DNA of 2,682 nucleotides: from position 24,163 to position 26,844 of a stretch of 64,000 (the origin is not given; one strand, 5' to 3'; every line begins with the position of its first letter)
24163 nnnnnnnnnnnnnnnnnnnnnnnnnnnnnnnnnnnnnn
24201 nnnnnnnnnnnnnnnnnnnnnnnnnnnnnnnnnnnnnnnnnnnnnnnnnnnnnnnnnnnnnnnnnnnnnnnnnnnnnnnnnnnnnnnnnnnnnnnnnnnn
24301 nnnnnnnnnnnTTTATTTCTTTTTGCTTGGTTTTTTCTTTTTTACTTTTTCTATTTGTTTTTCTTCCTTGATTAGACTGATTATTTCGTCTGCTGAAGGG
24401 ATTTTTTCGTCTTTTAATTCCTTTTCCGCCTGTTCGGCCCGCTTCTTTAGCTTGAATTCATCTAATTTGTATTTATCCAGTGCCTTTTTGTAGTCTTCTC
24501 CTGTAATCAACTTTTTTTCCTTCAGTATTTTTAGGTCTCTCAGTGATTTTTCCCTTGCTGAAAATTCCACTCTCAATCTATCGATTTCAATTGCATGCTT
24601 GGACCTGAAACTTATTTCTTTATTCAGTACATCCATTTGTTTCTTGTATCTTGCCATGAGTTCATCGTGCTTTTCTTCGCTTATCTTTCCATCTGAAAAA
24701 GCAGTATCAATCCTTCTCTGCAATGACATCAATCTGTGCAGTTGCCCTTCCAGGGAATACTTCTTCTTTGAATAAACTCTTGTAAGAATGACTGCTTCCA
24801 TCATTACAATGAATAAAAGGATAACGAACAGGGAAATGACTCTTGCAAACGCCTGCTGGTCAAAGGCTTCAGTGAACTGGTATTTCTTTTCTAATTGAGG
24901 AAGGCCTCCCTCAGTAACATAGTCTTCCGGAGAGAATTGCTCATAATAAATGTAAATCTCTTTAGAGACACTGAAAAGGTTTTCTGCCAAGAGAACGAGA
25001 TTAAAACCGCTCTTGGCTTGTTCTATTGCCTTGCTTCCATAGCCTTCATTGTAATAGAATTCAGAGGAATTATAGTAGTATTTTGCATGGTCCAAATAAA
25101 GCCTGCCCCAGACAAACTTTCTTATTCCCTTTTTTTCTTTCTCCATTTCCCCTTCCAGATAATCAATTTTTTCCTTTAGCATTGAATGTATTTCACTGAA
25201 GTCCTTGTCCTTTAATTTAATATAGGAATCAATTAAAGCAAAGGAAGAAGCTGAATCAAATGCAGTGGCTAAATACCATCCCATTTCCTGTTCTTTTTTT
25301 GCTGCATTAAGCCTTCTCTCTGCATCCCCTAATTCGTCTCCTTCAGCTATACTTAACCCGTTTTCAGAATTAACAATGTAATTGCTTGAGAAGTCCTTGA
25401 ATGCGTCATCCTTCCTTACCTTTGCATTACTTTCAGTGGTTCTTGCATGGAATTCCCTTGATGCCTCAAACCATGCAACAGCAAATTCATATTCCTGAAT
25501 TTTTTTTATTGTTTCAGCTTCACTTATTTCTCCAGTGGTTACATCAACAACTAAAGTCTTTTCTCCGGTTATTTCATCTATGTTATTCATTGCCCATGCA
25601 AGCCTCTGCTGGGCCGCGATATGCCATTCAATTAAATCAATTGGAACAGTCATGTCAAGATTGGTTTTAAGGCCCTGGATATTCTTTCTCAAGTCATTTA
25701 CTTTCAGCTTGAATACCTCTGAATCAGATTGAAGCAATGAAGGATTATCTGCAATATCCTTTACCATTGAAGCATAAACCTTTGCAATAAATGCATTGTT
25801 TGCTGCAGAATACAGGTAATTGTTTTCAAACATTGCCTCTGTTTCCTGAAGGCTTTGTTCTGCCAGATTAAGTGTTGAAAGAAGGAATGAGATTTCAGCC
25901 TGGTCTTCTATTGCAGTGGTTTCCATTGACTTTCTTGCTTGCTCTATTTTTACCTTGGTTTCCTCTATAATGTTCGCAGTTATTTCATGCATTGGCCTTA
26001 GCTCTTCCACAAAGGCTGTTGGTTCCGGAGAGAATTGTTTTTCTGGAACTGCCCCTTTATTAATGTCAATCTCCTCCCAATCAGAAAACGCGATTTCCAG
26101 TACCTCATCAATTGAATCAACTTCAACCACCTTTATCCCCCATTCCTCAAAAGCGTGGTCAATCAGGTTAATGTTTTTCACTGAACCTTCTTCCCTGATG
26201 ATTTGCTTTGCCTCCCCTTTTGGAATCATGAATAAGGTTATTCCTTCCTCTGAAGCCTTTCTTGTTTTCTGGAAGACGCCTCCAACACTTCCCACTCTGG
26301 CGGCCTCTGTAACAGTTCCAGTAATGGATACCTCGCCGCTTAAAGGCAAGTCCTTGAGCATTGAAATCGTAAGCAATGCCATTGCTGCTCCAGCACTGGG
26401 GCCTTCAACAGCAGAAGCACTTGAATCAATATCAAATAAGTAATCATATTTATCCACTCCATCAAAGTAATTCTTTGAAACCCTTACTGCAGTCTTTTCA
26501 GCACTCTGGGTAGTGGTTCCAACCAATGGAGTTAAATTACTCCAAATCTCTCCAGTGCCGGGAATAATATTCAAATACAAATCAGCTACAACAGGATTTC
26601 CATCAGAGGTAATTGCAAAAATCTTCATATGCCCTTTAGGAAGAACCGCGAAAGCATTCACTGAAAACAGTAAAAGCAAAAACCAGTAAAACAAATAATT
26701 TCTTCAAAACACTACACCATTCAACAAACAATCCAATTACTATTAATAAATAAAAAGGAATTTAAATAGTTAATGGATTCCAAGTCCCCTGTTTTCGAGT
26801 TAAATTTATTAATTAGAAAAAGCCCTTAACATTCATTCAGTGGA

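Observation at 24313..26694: Secreted, membrane-anchored Lon-type (S16) protease domain without AAA+ module, carrying SHOCT-like motifs in a cytoplasmic tail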

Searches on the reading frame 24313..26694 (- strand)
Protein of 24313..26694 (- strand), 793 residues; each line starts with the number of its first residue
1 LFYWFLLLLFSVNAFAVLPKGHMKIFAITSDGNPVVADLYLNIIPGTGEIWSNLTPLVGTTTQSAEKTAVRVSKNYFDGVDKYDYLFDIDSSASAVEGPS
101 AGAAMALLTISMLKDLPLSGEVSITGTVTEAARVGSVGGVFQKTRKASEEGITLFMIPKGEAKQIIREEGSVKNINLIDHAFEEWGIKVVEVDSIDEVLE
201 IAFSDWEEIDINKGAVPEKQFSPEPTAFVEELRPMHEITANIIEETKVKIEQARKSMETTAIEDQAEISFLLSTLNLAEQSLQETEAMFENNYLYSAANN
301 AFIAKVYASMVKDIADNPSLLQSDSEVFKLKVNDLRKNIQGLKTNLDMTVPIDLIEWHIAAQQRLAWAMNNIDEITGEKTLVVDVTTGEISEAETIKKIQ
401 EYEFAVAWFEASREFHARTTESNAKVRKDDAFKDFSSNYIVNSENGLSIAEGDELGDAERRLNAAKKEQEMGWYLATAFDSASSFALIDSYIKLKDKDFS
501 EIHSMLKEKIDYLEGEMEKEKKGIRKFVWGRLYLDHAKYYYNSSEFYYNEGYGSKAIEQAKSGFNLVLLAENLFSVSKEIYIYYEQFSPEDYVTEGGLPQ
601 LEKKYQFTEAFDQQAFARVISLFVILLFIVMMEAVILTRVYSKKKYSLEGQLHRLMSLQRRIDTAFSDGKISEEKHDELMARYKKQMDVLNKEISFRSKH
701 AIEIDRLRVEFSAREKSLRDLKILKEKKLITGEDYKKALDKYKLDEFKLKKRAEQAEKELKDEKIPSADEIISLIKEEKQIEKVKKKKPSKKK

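Call 3: search_protein_families(library=pfam, proteins=[window:24313-26694:-], max_evalue=1)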
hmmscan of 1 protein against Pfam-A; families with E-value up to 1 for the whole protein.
window:24313-26694:- (793 aa): 1 family
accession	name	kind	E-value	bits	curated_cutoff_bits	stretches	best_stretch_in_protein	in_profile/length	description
PF05362.19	Lon_C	-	2e-12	47.6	21.1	1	83-203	94-203/205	Lon protease (S16) C-terminal proteolytic domain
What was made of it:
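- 26080..26637 (-): Lon (S16) proteolytic domain, residues ~20-205. Pfam Lon_C (call 3).
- On Peptidase family S16 / Pfam Lon_C (PF05362): 47.6 bits against 21.1, E=2e-12 (call 3).
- On ATP-dependent Lon proteases LonA/LonB (and AAA-like LonC): There are no AAA Pfam hits (call 3).
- Checked: S16 domain: Pfam Lon_C E=2e-12, 47.6 bits against a cut-off of 21.1 (call 3).
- Lon_C is above the Pfam threshold (call 3).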

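Call 4: search_protein_families(library=ncbifam, proteins=[window:24313-26694:-], max_evalue=1)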
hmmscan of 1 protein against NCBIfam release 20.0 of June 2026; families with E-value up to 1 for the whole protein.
window:24313-26694:- (793 aa): 7 families
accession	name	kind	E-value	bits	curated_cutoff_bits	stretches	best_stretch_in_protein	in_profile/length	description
TIGR00764.1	lon_rel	equivalog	3.1e-14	52.5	516.6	1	71-206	472-596/608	ATP-dependent protease LonB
TIGR02902.1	spore_lonB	equivalog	6.4e-13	48.1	723.3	1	67-178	410-518/531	ATP-dependent protease LonB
TIGR02903.1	spore_lon_C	equivalog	4.5e-12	45.3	678.8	1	92-201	519-613/615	Lon family ATP-dependent protease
NF008053.0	PRK10787.1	equivalog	8.9e-08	30.7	891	1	80-203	659-771/784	endopeptidase La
TIGR00763.1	lon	equivalog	9.1e-08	31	608.05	1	92-203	695-795/795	endopeptidase La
NF041438.1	SepM_fam_S16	equivalog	1.1e-06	27.9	200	1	88-168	218-300/340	SepM family pheromone-processing serine protease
NF007274.0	PRK09731.1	exception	0.14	11.9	352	1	279-388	68-173/178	GspM family type II secretion system protein YghD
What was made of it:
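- On ATP-dependent Lon proteases LonA/LonB (and AAA-like LonC): The LonB, LonA and spore-Lon NCBIfam models match only their protease part, at 31-52 bits against cut-offs of 517-891 (call 4).
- On SepM/YlbL family (NCBIfam NF041438): 27.9 bits against a cut-off of 200 (call 4).
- Closest known: Bacterial YlbL. Same: The NCBIfam SepM model gives a weak hit, E=1.1e-6 (call 4).
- Closest known: Bacterial YlbL. Different: Its SepM model score is 27.9 bits against a cut-off of 200 (call 4).
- The LonB and LonA NCBIfam models match only their protease part, far below cut-off (calls 3, 4).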

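Call 5: search_solved_structures(query=window:24313-26694:-, max_evalue=1, show_alignments=3)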
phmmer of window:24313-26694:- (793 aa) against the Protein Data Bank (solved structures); distinct sequences matched with E-value up to 1: 46.
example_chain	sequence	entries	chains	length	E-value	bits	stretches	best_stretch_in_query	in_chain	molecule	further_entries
1xhk_A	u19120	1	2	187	2.9e-08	35.9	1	72-171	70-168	Putative protease La homolog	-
3m6a_A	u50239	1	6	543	9.7e-08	34.2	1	78-167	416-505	ATP-dependent protease La 1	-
3k1j_A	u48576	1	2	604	1.2e-07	33.8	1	55-207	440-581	ATP-dependent protease Lon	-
7p6u_A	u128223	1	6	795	2.1e-07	33.1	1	43-167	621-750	Lon protease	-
5e7s_A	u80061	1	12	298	6.9e-07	31.4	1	41-165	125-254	Lon protease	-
1z0w_A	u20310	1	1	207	7.1e-07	31.3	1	74-200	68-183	Putative protease La homolog type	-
4ypm_A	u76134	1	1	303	7.1e-07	31.3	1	41-165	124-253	Lon protease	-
1z0c_A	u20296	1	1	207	7.1e-07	31.3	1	74-200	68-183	Putative protease La homolog type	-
1z0e_A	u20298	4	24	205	7.3e-07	31.3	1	78-200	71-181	Putative protease La homolog type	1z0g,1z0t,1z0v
1rr9_A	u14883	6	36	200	1.7e-06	30.1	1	67-163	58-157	ATP-dependent protease La | Lon protease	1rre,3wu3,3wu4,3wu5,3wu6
8dvh_A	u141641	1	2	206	1.7e-06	30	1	84-173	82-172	Lon protease 2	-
4ypl_A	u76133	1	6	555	2.4e-06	29.6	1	42-165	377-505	Lon protease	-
8k3y_F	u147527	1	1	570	2.5e-06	29.5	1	42-165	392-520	Lon protease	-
6v11_A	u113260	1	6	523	3.9e-06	28.9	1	67-164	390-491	Lon protease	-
6on2_A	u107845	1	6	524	3.9e-06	28.9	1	67-164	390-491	ATP-dependent protease La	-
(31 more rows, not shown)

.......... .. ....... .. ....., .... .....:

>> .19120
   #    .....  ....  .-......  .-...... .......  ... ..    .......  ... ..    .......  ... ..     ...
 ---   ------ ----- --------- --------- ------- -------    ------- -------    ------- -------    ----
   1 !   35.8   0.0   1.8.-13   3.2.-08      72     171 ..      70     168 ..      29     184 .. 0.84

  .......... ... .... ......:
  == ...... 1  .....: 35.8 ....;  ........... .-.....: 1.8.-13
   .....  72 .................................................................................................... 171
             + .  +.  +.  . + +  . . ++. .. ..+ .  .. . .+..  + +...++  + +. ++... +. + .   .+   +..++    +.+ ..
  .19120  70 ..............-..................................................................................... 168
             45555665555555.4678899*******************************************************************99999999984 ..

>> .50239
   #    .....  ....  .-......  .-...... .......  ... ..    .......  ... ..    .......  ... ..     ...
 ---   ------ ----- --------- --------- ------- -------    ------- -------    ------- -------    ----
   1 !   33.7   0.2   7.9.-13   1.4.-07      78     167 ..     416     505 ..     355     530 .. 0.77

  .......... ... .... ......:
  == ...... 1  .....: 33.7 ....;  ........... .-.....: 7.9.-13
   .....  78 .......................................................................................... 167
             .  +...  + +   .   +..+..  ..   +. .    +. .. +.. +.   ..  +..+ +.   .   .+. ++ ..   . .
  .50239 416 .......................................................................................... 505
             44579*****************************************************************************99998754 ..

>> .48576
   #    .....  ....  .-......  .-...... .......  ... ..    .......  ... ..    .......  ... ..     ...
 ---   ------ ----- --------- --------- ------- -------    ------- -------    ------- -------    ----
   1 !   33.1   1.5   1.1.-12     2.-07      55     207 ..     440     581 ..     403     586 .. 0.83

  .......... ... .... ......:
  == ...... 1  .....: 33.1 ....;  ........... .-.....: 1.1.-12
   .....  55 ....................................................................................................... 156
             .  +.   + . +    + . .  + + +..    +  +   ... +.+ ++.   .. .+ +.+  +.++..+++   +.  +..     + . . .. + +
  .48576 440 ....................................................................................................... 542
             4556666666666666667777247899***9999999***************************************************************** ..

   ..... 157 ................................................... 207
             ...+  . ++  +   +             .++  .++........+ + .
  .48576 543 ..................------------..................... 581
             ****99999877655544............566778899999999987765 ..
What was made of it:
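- Closest known: Archaeal LonB proteolytic domain. Same: These are the best sequence matches (TIGR00764 E=3.1e-14; 1xhk E=2.9e-8; calls 4, 5).
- Checked: PDB sequence hits are all Lon protease domains, best 1xhk (M. jannaschii), E=2.9e-8 (call 5).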
